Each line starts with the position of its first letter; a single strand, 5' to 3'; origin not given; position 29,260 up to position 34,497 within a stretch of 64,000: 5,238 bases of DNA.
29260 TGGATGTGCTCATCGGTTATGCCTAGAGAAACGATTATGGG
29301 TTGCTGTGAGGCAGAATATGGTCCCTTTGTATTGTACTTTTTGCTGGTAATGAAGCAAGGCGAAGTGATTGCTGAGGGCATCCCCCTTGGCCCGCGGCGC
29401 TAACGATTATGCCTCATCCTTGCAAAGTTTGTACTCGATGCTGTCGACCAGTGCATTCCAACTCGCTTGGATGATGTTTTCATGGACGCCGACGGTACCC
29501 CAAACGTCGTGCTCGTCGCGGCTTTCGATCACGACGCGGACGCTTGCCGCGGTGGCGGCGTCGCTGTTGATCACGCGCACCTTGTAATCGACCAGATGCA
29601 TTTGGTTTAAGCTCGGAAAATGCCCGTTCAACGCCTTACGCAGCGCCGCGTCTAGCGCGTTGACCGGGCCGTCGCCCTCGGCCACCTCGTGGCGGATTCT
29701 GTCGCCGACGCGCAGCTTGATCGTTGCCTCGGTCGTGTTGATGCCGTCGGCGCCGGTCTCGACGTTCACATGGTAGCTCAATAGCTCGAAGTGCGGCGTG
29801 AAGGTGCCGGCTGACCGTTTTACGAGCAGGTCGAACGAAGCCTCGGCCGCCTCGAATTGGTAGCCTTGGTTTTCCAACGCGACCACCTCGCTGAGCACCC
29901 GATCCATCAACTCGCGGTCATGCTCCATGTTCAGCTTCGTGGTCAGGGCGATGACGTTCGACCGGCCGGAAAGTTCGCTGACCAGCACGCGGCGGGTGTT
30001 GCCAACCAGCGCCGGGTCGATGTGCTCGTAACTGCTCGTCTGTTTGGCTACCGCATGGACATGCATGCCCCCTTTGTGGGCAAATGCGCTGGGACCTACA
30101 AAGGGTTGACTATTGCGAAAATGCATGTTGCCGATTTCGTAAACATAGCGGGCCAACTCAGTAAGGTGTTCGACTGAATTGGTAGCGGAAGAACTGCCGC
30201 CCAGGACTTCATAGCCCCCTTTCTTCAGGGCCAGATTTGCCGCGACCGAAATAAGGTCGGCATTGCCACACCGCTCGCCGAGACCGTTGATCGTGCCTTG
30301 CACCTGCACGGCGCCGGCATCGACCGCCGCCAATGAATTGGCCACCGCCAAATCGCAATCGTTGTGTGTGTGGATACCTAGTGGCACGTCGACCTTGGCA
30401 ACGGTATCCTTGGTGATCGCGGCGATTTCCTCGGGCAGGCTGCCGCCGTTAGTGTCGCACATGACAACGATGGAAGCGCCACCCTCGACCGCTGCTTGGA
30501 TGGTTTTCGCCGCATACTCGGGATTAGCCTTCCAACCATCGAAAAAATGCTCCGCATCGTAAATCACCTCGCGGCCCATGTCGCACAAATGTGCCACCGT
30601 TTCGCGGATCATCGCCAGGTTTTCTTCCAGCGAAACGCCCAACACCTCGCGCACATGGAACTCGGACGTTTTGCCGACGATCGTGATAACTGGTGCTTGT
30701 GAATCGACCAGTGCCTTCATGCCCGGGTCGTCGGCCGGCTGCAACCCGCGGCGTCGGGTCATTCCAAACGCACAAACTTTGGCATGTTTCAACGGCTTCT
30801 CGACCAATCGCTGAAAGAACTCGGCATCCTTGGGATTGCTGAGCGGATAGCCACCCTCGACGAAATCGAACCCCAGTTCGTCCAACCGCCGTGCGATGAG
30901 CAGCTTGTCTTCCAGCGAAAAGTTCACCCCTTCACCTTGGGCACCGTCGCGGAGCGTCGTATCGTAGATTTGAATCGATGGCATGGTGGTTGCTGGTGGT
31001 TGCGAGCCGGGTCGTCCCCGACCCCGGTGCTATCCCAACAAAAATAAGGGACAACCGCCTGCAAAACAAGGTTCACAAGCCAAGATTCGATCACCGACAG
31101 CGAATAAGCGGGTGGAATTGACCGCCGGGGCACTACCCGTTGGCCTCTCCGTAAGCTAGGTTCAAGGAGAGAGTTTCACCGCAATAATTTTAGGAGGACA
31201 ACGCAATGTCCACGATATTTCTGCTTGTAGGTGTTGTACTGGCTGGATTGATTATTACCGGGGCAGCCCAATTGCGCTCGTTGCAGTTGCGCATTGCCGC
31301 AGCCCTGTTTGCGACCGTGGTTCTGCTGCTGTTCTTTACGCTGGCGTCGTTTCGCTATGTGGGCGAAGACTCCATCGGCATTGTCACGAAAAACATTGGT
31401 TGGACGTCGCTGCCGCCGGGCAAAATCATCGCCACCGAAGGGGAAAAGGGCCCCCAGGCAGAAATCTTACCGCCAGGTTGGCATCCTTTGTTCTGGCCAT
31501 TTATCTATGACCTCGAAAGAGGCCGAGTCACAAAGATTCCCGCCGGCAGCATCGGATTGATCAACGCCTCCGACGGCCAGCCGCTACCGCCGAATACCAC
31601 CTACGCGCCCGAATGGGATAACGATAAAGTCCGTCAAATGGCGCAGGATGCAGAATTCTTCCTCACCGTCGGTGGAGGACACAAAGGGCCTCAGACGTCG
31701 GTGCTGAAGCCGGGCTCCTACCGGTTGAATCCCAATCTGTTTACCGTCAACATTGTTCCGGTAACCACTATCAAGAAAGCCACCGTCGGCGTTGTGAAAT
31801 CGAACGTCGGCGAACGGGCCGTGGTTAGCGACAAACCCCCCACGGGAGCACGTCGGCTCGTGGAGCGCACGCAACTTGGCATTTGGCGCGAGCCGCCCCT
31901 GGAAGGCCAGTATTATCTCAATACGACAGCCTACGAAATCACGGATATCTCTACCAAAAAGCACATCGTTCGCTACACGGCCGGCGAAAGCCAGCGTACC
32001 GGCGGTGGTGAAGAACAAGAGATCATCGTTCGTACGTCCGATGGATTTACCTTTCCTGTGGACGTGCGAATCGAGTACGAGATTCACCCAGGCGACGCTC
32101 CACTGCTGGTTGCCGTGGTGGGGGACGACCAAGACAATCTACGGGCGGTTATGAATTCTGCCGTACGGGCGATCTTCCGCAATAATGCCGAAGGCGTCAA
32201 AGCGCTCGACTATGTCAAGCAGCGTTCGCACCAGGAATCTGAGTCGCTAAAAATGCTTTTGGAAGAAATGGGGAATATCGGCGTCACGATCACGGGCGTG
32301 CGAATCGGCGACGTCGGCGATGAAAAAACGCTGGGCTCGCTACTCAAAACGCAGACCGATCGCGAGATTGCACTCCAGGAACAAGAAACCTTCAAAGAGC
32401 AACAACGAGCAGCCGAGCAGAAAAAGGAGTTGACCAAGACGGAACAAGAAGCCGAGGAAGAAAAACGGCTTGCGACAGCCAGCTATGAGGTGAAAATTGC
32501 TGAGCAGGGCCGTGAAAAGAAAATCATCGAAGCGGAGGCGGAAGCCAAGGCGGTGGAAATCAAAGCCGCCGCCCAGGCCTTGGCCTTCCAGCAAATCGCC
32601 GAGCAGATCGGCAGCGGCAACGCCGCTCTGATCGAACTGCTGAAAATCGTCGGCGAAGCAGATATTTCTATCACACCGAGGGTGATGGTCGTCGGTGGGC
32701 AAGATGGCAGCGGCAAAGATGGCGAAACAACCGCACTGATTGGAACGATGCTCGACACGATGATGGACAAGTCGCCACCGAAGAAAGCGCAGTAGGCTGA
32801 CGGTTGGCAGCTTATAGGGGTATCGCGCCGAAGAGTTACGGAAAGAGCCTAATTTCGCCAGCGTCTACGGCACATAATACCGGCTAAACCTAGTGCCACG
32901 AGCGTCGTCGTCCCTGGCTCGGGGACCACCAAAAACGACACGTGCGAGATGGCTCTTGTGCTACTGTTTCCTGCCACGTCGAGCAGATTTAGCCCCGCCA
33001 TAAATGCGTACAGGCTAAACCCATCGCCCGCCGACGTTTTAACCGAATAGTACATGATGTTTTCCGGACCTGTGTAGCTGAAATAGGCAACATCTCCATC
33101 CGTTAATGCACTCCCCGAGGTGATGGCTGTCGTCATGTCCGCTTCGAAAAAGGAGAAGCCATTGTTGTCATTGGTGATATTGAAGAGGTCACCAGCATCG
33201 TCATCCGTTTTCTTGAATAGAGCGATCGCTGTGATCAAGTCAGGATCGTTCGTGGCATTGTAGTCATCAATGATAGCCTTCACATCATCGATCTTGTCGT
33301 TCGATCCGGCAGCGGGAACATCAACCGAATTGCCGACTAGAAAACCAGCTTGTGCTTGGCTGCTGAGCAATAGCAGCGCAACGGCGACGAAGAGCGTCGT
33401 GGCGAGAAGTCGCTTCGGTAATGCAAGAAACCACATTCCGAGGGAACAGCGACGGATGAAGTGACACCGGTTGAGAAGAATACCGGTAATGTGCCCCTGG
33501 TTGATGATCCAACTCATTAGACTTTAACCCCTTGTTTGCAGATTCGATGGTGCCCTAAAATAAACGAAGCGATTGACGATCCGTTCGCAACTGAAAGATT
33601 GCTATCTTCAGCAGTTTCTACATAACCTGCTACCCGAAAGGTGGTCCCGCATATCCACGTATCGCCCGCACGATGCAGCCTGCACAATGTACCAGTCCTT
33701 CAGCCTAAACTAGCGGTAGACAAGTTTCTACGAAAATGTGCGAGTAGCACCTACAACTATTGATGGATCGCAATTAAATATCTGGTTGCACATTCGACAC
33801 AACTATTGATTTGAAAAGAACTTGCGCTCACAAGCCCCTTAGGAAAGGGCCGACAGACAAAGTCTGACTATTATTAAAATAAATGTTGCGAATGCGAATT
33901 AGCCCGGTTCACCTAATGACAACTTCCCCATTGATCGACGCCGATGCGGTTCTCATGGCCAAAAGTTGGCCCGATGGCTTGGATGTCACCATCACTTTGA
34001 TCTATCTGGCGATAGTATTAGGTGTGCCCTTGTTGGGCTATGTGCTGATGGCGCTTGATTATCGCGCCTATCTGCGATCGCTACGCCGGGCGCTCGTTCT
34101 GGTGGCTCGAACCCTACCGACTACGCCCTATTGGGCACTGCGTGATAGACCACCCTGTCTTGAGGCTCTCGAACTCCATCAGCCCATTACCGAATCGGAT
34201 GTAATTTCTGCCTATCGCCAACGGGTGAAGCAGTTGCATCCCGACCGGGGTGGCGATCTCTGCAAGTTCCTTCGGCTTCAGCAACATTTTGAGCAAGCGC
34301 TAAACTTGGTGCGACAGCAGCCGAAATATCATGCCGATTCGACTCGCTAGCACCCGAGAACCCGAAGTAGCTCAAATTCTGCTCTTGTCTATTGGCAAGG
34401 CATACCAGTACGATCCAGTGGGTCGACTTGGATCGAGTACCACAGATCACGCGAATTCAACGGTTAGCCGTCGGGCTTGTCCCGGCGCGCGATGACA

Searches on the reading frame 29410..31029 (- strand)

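Call 67: search_protein_families(library=pfam, proteins=[window:29410-31029:-], max_evalue=0.001)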
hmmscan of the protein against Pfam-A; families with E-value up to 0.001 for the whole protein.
window:29410-31029:- (540 aa): 3 families
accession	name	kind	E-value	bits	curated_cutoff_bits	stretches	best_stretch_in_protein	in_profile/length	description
PF00682.25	HMGL-like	-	2.5e-51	175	29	1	19-270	2-243/260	HMGL-like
PF08502.15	LeuA_dimer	-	5.9e-28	97.8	24.9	1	394-534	2-130/131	LeuA allosteric (dimerisation) domain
PF22617.1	HCS_D2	-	5.4e-15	56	27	1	311-388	2-80/82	Homocitrate synthase post-HMGL domain-like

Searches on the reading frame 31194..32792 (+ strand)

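Call 67: search_protein_families(library=pfam, proteins=[window:31194-32792:+], max_evalue=0.001)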
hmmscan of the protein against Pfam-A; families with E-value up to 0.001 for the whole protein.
window:31194-32792:+ (533 aa): 1 family
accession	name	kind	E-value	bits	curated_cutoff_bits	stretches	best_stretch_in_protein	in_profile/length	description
PF01145.31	Band_7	-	1.1e-13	52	23.6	1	170-407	20-170/176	SPFH domain / Band 7 family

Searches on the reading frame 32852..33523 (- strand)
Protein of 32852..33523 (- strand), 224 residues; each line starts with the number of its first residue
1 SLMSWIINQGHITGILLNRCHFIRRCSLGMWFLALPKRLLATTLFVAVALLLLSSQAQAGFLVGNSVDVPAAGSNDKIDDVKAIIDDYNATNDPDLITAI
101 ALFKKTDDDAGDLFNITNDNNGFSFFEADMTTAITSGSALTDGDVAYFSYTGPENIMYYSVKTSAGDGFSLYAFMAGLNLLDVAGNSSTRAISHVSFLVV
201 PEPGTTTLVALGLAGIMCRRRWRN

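Call 67: search_protein_families(library=pfam, proteins=[window:32852-33523:-], max_evalue=0.001)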
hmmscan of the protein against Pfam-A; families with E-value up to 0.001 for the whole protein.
window:32852-33523:- (224 aa): 1 family
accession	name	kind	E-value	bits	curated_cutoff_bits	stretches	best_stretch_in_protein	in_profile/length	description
PF07589.16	PEP-CTERM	-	4.6e-06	26.9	20.7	1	200-221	2-24/24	PEP-CTERM motif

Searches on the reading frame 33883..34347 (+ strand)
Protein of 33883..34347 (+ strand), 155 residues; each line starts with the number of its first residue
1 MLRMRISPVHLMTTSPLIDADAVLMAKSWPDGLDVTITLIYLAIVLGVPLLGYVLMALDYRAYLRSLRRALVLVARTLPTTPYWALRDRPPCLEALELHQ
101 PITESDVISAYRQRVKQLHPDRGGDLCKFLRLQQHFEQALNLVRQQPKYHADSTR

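Call 46: search_protein_families(library=ncbifam, proteins=[window:33883-34347:+], max_evalue=0.01)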
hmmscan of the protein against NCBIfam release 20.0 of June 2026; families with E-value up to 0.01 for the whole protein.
window:33883-34347:+ (155 aa): 0 families

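Call 47: search_protein_families(library=pfam, proteins=[window:33883-34347:+], max_evalue=0.01)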
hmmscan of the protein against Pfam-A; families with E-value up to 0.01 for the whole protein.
window:33883-34347:+ (155 aa): 1 family
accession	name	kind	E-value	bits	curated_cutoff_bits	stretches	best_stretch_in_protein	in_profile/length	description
PF00226.36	DnaJ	-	0.00019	21.9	27.8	1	94-123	4-33/63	DnaJ domain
